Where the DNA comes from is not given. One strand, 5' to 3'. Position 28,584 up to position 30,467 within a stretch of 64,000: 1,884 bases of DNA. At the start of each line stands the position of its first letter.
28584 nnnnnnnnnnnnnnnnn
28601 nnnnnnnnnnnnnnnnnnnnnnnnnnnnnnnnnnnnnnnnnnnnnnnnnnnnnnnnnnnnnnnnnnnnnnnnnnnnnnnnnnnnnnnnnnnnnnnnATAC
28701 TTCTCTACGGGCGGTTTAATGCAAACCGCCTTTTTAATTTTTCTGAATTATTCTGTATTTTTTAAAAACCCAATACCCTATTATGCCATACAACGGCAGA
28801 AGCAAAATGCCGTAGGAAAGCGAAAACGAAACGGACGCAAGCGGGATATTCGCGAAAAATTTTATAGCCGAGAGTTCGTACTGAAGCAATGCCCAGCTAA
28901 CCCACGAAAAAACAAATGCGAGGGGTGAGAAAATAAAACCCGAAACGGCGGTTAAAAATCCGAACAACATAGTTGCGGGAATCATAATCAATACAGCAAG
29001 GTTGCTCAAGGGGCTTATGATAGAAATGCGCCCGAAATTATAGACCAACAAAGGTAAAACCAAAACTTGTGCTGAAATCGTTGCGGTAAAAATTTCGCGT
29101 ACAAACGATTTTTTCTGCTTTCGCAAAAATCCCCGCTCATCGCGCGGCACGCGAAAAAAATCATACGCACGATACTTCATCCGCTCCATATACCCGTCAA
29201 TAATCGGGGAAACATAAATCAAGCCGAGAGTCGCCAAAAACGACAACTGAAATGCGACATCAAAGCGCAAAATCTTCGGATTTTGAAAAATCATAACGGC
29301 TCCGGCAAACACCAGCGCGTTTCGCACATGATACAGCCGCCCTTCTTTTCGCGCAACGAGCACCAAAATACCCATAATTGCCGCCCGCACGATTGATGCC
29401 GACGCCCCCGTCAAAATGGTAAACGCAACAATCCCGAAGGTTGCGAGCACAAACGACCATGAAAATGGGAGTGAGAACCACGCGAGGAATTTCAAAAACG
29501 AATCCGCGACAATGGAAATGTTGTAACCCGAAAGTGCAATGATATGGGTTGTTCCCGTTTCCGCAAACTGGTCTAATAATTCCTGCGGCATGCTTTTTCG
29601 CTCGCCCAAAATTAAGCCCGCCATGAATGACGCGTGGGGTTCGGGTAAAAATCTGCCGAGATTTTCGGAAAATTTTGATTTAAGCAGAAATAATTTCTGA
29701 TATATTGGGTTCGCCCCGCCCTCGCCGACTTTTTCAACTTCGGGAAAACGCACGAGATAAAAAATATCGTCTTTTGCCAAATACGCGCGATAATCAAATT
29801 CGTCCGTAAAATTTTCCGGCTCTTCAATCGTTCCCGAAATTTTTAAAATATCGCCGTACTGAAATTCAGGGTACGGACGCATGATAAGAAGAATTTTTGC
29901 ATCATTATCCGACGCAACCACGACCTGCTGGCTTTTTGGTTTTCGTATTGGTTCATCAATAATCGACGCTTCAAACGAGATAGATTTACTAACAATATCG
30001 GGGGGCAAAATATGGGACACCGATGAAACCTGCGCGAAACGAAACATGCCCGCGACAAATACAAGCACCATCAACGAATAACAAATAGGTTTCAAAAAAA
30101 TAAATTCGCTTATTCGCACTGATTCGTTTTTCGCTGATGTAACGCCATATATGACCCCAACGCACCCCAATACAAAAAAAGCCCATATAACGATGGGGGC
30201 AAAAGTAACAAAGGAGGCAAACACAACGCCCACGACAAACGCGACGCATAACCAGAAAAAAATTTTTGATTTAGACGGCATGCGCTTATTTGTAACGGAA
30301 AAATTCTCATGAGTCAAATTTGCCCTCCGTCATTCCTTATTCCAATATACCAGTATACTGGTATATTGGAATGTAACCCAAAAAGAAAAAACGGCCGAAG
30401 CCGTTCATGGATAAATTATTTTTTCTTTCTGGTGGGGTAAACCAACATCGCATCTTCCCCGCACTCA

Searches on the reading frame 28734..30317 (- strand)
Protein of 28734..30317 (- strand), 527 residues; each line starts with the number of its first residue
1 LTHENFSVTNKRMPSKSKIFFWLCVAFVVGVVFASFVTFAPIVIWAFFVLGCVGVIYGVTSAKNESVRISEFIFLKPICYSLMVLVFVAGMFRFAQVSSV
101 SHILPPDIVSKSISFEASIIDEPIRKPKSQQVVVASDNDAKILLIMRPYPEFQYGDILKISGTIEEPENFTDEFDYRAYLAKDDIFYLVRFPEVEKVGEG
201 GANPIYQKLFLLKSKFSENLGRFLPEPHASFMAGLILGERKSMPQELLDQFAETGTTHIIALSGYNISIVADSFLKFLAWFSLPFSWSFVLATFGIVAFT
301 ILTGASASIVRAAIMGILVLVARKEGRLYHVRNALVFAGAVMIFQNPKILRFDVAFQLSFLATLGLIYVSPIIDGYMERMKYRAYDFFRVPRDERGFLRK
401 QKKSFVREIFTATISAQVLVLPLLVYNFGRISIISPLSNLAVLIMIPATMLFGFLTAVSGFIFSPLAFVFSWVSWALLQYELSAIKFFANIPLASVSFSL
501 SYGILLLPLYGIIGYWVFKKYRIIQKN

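Call 18: search_protein_families(library=ncbifam, proteins=[window:28734-30317:-], max_evalue=0.00001)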
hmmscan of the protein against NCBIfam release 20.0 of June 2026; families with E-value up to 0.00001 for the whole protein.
window:28734-30317:- (527 aa): 4 families
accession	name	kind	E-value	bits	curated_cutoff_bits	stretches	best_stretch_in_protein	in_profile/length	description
TIGR00361.1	ComEC_Rec2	equivalog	1.4e-22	79.6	190.05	1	172-492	81-379/663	DNA internalization-related competence protein ComEC/Rec2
TIGR00360.1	ComEC_N-term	subfamily_domain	2.1e-15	57.4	36.5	1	256-450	1-165/171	ComEC/Rec2-related protein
NF045979.1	ComEC_MAG0480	equivalog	4.2e-11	42.3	150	1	104-373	89-339/461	MAG0480 family ComEC-like protein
NF008580.0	PRK11539.1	equivalog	1.1e-07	30.6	969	1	227-484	198-438/758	ComEC family protein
